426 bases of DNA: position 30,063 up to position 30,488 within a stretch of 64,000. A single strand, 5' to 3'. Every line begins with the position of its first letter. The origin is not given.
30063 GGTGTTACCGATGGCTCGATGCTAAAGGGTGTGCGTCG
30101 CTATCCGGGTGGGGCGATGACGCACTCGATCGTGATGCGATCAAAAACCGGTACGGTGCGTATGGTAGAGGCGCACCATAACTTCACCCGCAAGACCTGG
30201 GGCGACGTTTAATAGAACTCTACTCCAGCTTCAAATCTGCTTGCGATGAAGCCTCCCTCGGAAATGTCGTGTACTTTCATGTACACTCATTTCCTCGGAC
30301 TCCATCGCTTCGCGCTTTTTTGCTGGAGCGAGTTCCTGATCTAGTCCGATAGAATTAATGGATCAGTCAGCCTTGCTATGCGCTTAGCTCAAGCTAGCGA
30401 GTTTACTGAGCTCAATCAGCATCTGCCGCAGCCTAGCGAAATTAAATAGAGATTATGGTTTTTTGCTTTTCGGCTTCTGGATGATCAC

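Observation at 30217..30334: Family of 113-119 nt long-hairpin elements mostly parked just after stop codons, with compensatory arm substitutions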

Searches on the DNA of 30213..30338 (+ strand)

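Call 37: build_rna_model(alignment_id=A4)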
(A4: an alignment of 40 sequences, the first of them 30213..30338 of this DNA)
Model R1 built from alignment A4 (40 sequences, 129 columns); structure: RNAalifold consensus.
model positions 126; base pairs 24; branch points 0; effective number of sequences 2.09; information 0.589 bits per position. Calibrated on 0.2 Mb of random sequence (short: E-values are rough).
structure used (alignment columns):
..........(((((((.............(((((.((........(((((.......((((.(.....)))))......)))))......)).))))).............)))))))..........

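Call 38: search_with_rna_model(model_id=R1, source=window, filters=off, max_evalue=10, show_alignments=6)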
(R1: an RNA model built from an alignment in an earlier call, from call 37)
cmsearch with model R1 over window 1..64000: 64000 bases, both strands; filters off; matches with E-value up to 10: 10.
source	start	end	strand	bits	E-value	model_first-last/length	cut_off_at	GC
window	30213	30338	+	120.2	1.6e-22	1-126/126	no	0.49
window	16171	16297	+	106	1.3e-19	1-126/126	no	0.43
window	18529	18655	+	92.4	9.1e-17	1-126/126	no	0.47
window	30213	30338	-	16.5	0.45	1-126/126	no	0.49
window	16171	16297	-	16.4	0.48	1-126/126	no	0.43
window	7843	7880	-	11.8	4.3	1-126/126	no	0.47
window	18529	18655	-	10.6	7.6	1-126/126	no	0.47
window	11300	11423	+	10.5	8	1-126/126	no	0.58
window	52351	52474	+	10.4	8.1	1-126/126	no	0.57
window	57471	57529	-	10.4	8.3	1-126/126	no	0.32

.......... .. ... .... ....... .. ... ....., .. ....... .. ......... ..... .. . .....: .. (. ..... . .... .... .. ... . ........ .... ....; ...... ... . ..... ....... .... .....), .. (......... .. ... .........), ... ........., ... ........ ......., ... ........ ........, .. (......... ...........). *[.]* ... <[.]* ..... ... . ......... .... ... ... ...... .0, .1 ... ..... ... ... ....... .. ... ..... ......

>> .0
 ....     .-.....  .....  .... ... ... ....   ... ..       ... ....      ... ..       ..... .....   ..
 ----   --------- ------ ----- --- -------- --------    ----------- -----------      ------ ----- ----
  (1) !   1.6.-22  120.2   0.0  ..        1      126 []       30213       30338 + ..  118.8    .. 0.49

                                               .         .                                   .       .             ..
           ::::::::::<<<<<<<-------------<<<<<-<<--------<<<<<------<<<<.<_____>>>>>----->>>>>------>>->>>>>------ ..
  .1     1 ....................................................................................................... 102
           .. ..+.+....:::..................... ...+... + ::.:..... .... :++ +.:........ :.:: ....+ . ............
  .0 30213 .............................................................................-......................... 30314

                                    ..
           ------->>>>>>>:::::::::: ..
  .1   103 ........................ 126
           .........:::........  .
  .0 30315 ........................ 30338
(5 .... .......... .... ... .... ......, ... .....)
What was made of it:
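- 30215..30335 (+): E4, the focal copy (subfamily S1). The palindrome runs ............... and starts 3 nt after the glpX stop codon TAA (30210-30212). Covariance model R1 scores it at 120 bits, E = 1.6e-22 (call 38).
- Checked: A covariance model of the E4 type scores them at only 10.5 and 10.4 bits (E about 8) (call 38).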

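Call 39: search_with_rna_model(model_id=R1, sources=[L031, L032, L033, L034, L035, L036, L037, L038, L039, L040, L041, L042, L043, L044, L045, L046, L047, L048, L049, L050, L051, L052, L053, L054, L055, L056, L057, L058, L059, L060, L061, L062, L063, L064, L065, L066, L067, L068, L069, L070, L071, L072, L073, L074, L075, L076, L077, L078, L079, L080, L081, L082, L083, L084, L085, L086, L087, L088, L089, L090, L091, L092, L093, L094, L095, L096, L097, L098, L099, L100, L101, L102, L103, L104, L105, L106, L107, L108, L109, L110, L111, L112, L113, L114, L115, L116, L117, L118, L119, L120, L121, L122, L123, L124, L125, L126, L127, L128, L129, L130], max_evalue=1)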
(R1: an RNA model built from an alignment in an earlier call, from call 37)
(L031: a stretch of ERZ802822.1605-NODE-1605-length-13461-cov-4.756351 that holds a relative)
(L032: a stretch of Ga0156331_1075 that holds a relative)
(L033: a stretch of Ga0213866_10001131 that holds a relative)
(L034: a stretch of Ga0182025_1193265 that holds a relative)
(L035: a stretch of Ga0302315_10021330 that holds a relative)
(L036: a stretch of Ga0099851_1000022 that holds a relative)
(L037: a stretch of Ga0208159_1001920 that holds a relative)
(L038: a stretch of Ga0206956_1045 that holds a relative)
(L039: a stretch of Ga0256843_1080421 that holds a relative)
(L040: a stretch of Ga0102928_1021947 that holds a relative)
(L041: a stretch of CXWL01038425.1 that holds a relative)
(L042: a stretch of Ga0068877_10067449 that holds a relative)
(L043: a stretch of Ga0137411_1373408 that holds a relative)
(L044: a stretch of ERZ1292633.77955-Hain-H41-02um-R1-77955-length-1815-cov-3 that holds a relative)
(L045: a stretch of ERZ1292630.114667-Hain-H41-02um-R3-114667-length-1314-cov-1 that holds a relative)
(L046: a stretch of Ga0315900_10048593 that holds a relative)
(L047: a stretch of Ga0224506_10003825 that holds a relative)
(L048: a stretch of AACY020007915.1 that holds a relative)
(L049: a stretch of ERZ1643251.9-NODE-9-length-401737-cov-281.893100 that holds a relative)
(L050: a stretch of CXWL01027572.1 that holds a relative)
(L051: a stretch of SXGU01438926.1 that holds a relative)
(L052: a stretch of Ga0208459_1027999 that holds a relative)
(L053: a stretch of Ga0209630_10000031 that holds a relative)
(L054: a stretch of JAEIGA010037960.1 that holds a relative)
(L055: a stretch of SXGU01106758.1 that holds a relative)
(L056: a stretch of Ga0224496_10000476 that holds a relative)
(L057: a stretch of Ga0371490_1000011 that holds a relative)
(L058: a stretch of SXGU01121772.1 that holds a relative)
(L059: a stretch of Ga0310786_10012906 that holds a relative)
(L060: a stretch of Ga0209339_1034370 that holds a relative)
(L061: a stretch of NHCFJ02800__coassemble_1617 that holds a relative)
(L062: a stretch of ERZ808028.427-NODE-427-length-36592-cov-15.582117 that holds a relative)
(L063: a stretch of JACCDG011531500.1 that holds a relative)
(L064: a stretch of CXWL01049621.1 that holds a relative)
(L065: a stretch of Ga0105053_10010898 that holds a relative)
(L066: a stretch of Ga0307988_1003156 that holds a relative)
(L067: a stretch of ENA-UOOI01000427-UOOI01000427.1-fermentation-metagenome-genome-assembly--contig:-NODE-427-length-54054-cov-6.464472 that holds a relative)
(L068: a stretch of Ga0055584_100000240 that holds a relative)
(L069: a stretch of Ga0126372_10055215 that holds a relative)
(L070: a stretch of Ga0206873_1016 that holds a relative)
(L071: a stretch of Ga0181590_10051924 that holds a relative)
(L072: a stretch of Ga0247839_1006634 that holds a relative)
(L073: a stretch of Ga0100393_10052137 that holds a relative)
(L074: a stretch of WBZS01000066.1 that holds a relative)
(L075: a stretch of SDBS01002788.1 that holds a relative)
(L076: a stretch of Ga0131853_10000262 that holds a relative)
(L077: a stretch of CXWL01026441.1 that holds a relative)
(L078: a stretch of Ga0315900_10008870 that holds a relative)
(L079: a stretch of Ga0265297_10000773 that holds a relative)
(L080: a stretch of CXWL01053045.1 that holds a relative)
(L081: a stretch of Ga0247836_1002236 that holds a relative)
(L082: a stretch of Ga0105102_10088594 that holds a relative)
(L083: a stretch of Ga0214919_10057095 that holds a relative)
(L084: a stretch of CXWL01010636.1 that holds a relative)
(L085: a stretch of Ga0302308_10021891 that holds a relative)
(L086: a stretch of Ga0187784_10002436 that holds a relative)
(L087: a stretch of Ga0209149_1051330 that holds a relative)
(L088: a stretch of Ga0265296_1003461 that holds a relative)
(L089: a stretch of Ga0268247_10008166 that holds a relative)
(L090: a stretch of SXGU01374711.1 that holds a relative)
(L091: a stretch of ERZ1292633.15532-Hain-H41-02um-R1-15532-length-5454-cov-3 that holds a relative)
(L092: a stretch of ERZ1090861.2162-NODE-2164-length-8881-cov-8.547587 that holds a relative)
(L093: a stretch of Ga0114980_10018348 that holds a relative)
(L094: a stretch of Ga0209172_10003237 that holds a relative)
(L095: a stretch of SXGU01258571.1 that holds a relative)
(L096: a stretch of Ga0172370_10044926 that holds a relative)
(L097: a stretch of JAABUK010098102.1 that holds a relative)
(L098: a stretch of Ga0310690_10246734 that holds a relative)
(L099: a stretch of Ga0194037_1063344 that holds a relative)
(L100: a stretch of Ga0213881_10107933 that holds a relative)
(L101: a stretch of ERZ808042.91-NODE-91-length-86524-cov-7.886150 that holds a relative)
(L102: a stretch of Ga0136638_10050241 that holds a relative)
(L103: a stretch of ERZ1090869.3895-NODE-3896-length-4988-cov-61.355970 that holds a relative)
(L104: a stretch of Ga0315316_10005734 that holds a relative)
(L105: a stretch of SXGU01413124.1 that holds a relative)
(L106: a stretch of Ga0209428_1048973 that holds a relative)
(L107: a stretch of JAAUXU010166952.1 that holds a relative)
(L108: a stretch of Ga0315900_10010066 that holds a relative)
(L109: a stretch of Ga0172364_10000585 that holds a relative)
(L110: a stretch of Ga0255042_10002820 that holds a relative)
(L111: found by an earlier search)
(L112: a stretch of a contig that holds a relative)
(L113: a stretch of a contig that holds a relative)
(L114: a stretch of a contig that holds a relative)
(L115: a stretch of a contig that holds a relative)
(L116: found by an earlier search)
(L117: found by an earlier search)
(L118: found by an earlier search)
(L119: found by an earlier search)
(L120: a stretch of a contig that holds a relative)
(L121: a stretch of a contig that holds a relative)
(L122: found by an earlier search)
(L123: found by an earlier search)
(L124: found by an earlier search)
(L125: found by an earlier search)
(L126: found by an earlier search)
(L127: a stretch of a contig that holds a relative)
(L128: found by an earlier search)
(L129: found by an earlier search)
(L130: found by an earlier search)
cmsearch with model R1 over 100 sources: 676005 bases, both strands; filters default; matches with E-value up to 1: 42.
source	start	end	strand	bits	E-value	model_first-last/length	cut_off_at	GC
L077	1289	1414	+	147.4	3.9e-27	1-126/126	no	0.4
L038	3383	3508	+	144.5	1.6e-26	1-126/126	no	0.43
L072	9390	9515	+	142.6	3.8e-26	1-126/126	no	0.36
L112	4737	4863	+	142.4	4.2e-26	1-126/126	no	0.44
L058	4332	4457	-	142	5e-26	1-126/126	no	0.37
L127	4785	4910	+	140.8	9.1e-26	1-126/126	no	0.35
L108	3684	3808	+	139.1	2e-25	1-126/126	no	0.45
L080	2407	2532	-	138.7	2.5e-25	1-126/126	no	0.35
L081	736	861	-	138.3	2.9e-25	1-126/126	no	0.33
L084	8146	8271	-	134.6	1.7e-24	1-126/126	no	0.34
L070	7218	7344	-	132.1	5.7e-24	1-126/126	no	0.46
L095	12214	12338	-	131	9.7e-24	1-126/126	no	0.35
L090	1875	1999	+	130.6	1.2e-23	1-126/126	no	0.37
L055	5084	5208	+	130.4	1.3e-23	1-126/126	no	0.37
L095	13834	13958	+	130.1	1.5e-23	1-126/126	no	0.37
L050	6984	7109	-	128.1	3.9e-23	1-126/126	no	0.38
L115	6773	6897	+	127.9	4.1e-23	1-126/126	no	0.38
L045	1144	1268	+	127.2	6e-23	1-126/126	no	0.33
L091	4857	4981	+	126.7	7.3e-23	1-126/126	no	0.34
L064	3863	3988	+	125.7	1.2e-22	1-126/126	no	0.47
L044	42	167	+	124.5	2.2e-22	1-126/126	no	0.37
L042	1662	1787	-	124.1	2.5e-22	1-126/126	no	0.48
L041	6083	6206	+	122.9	4.6e-22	1-126/126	no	0.43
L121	1345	1471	+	117.4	6.4e-21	1-126/126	no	0.4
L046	4115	4239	-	113.9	3.4e-20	1-126/126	no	0.43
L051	4895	5019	+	110.9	1.4e-19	1-126/126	no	0.46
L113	1311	1436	+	110.7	1.6e-19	1-126/126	no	0.44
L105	9354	9478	+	107.5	6.9e-19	1-126/126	no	0.45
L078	3932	4057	+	106.7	1e-18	1-126/126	no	0.44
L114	1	123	-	97.4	8.8e-17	1-126/126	no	0.42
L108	10092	10214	+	91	1.8e-15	1-126/126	no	0.45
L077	2762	2887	+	78.1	8.5e-13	1-126/126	no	0.53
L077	8821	8892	+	62.6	1.4e-09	1-72/126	3'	0.29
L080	2407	2532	+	41.9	2.6e-05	1-126/126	no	0.35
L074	6988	7111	-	32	0.003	1-126/126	no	0.39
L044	42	167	-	30.8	0.0052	1-126/126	no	0.37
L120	379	501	+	26.8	0.035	1-126/126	no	0.32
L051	7028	7151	+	23.4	0.18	1-126/126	no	0.48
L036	1270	1398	-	22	0.35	1-126/126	no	0.29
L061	3857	3975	+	20.7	0.63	1-126/126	no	0.49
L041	6082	6206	-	20.5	0.72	1-126/126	no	0.43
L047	5750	5875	+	20.2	0.82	1-126/126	no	0.43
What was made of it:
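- Several copies can lie within a few kb of each other (calls 38, 39).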

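Call 40: search_with_rna_model(model_id=R1, sources=[L131, L132, L133, L134, L135, L136, L137, L138, L139, L140, L141, L142, L143, L144, L145, L146, L147, L148, L149, L150, L151, L152, L153, L154, L155, L156, L157], max_evalue=1)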
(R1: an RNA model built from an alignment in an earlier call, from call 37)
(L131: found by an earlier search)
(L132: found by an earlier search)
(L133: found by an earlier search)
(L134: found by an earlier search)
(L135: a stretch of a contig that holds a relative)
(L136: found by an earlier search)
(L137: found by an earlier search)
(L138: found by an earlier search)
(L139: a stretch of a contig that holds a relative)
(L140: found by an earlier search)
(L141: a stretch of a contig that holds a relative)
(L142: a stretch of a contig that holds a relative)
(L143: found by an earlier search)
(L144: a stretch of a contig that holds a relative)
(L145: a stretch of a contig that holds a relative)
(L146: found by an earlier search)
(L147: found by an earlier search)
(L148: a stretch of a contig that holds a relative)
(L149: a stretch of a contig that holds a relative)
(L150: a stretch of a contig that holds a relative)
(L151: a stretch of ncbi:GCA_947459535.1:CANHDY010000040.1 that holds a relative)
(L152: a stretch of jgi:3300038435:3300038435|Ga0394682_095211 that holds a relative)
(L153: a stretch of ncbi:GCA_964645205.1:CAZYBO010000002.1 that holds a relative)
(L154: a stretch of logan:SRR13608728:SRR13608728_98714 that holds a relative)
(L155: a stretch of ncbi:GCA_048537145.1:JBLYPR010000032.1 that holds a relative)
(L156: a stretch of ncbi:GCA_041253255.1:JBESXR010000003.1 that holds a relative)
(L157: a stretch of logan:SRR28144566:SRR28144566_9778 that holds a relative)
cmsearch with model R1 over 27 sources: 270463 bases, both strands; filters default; matches with E-value up to 1: 10.
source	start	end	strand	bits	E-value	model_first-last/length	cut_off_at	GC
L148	1726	1851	-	140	5.3e-26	1-126/126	no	0.34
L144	7108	7232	+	139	8.5e-26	1-126/126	no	0.38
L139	1062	1187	-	135.4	4.7e-25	1-126/126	no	0.33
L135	2703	2827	-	134.8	6.3e-25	1-126/126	no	0.38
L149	5110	5234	+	130.2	5.7e-24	1-126/126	no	0.3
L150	4241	4366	-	123.8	1.2e-22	1-126/126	no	0.42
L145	1148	1273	+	112.9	2.2e-20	1-126/126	no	0.49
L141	1492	1618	+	112.6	2.4e-20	1-126/126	no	0.25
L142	9368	9492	-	110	8.4e-20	1-126/126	no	0.46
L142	13027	13150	-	22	0.14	1-126/126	no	0.44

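Call 53: search_rna_families(sources=[L091, L046, L045, L044, L113], threshold=gathering)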
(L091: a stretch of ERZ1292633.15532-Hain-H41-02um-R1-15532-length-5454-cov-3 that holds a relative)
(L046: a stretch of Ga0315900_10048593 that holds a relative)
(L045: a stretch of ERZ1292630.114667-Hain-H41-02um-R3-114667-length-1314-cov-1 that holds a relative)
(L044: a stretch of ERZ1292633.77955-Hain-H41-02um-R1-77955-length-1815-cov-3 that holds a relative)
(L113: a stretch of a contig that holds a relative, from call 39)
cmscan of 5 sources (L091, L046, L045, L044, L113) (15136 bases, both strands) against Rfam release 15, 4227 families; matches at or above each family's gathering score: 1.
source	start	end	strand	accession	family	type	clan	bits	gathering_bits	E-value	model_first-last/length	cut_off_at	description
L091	4516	4586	+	RF00005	tRNA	Gene; tRNA;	CL00001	72.9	29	1.2e-14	1-71/71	no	tRNA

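Call 74: search_with_rna_model(model_id=R1, sources=[L158, L159, L160, L161, L162, L163, L164, L165, L001], max_evalue=1)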
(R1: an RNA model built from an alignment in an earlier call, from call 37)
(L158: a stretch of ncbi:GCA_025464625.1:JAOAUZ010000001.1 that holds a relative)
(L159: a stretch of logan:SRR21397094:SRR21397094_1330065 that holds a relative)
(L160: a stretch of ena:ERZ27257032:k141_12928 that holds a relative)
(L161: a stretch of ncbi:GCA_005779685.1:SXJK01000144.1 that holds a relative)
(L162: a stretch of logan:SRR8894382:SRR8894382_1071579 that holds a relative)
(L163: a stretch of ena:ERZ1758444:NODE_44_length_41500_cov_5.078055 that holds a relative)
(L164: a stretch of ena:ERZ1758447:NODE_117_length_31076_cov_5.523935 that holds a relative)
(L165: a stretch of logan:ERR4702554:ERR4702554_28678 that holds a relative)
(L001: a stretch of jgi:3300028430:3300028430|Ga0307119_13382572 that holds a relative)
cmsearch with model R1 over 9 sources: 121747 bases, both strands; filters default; matches with E-value up to 1: 8.
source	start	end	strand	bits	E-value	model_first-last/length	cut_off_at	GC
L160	2489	2613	+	131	1.7e-24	1-126/126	no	0.35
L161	2366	2490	+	131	1.7e-24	1-126/126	no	0.35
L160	869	993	-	130.1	2.7e-24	1-126/126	no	0.37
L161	746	870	-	130.1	2.7e-24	1-126/126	no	0.37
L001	9842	9968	+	106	2.5e-19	1-126/126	no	0.43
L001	12200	12326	+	92.4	1.7e-16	1-126/126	no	0.47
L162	1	32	-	25.5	0.012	1-32/126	3'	0.31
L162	1528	1558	+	25.2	0.013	1-31/126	3'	0.29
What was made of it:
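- Relatives at 65-66% MreC identity and 83-93% GlpX identity have no copy in about 150 kb of sequence (calls 40, 74).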

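Call 77: search_dna_similar(query=window:30213-30338:+, collection=plasmids, mode=distant, max_evalue=0.01, max_rows=10)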
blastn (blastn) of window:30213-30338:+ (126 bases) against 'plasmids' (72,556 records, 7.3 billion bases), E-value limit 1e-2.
No match.

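Call 78: search_dna_similar(query=window:30213-30338:+, collection=ecoli_genomes, mode=distant, max_evalue=0.01, max_rows=5)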
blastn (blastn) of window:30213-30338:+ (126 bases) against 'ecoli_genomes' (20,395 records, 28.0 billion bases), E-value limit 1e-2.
No match.
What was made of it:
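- On ERIC and other E. coli repeats (REP, BIME, RSA): blastn with word size 11 against all complete E. coli genomes found no match (call 78).
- Closest known: ERIC / IRU. Different: There is no sequence similarity: no BLAST hit in 5,426 E. coli genomes (call 78).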
